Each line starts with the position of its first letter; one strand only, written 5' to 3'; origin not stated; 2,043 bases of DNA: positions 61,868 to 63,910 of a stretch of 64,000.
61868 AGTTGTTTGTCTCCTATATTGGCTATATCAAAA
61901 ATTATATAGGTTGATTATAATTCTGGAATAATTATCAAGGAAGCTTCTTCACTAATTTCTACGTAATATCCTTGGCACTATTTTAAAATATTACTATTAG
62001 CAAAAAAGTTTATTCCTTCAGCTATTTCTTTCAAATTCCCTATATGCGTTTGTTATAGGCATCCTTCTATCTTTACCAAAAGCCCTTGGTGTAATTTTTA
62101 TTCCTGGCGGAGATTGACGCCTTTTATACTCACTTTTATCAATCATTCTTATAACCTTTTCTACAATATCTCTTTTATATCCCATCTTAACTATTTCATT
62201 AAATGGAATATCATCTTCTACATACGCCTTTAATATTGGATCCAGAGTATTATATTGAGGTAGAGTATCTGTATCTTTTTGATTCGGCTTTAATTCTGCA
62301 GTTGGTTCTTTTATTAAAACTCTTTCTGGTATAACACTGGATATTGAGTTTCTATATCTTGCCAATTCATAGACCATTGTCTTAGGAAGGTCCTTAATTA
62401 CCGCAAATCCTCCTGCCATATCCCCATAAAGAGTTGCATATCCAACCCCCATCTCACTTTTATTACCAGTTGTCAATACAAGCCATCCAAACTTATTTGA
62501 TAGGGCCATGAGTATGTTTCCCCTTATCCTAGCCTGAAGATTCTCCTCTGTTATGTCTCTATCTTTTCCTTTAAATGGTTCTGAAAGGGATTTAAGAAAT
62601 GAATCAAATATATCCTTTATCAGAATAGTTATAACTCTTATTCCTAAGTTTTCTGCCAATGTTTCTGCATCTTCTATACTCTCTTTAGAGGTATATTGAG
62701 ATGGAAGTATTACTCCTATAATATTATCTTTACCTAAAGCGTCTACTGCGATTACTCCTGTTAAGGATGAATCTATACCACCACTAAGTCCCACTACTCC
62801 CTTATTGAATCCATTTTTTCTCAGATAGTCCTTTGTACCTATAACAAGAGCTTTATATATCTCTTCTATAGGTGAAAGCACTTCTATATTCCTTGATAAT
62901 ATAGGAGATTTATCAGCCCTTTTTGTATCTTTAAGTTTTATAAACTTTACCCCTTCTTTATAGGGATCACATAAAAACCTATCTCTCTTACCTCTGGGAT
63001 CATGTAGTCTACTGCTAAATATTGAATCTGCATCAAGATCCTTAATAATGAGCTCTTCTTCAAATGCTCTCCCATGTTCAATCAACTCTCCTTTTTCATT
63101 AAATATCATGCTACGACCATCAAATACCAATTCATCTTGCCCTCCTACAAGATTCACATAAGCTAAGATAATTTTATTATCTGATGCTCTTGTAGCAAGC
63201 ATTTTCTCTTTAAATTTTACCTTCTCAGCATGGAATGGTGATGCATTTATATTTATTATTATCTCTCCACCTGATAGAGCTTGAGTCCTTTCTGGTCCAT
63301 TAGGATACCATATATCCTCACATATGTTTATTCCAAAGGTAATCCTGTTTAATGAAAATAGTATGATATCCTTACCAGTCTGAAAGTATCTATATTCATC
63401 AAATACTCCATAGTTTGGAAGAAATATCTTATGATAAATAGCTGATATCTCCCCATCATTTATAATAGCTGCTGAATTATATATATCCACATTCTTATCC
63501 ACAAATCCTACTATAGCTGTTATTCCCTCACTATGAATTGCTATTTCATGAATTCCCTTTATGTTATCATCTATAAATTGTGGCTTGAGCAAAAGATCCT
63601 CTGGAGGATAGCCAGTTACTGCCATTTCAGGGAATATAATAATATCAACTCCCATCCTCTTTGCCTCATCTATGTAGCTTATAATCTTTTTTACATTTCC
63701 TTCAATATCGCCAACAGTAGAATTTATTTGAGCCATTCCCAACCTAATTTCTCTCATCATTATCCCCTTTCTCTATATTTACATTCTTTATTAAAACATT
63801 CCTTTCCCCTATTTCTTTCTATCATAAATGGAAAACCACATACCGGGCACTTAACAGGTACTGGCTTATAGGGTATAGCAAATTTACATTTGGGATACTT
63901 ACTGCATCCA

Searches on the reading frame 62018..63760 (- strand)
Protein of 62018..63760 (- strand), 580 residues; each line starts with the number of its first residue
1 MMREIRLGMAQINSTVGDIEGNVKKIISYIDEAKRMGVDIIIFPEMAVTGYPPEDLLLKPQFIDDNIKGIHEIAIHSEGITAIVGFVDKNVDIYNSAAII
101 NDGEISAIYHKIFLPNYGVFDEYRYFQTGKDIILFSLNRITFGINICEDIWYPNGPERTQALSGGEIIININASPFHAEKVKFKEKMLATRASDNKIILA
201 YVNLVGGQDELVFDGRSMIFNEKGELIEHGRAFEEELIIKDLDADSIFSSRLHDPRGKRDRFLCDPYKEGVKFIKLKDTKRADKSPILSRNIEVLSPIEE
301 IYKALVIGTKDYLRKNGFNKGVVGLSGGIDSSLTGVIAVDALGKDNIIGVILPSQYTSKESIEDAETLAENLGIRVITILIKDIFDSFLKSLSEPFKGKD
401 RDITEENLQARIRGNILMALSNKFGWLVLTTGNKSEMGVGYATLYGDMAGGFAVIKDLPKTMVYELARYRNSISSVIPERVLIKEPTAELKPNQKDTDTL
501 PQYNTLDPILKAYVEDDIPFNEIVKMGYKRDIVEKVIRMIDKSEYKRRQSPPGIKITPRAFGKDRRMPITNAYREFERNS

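Call 53: find_encoding_contigs(protein=window:62018-63760:-, flank=10000, max_places=1)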
Protein window:62018-63760:- (580 aa): 2 contigs read that carry it; 1 place shown.
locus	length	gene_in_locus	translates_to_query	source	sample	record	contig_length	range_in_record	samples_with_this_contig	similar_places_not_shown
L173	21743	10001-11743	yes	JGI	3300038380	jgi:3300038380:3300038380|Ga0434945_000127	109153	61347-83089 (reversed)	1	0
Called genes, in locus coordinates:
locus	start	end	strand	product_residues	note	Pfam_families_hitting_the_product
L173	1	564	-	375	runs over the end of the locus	PF00438:S-AdoMet_synt_N, PF02772:S-AdoMet_synt_M, PF02773:S-AdoMet_synt_C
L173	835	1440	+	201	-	PF12838:Fer4_7 (weak), PF13237:Fer4_10 (weak), PF13247:Fer4_11, PF12838:Fer4_7, PF13187:Fer4_9 (weak), PF12797:Fer4_2 (weak), PF12837:Fer4_6 (weak), PF13247:Fer4_11, +2 more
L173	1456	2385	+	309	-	PF03916:NrfD, PF04976:DmsC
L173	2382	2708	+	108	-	-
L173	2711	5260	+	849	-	PF04879:Molybdop_Fe4S4, PF00384:Molybdopterin, PF01568:Molydop_binding (weak)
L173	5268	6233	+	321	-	PF08240:ADH_N, PF00107:ADH_zinc_N, PF13602:ADH_zinc_N_2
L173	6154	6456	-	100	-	-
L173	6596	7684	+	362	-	PF14520:HHH_5 (faint), PF12826:HHH_2 (weak), PF02481:DNA_processg_A, PF18306:LDcluster4 (faint), PF17782:WHD_DprA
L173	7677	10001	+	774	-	PF01751:Toprim, PF01131:Topoisom_bac, PF01396:Zn_ribbon_Top1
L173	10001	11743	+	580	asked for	PF00795:CN_hydrolase, PF02540:NAD_synthase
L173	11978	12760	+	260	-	PF00378:ECH_1, PF16113:ECH_2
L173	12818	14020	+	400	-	PF03453:MoeA_N, PF00994:MoCF_biosynth, PF03454:MoeA_C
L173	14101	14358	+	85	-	PF06005:ZapB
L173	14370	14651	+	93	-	PF05164:ZapA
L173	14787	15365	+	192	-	PF01812:5-FTHF_cyc-lig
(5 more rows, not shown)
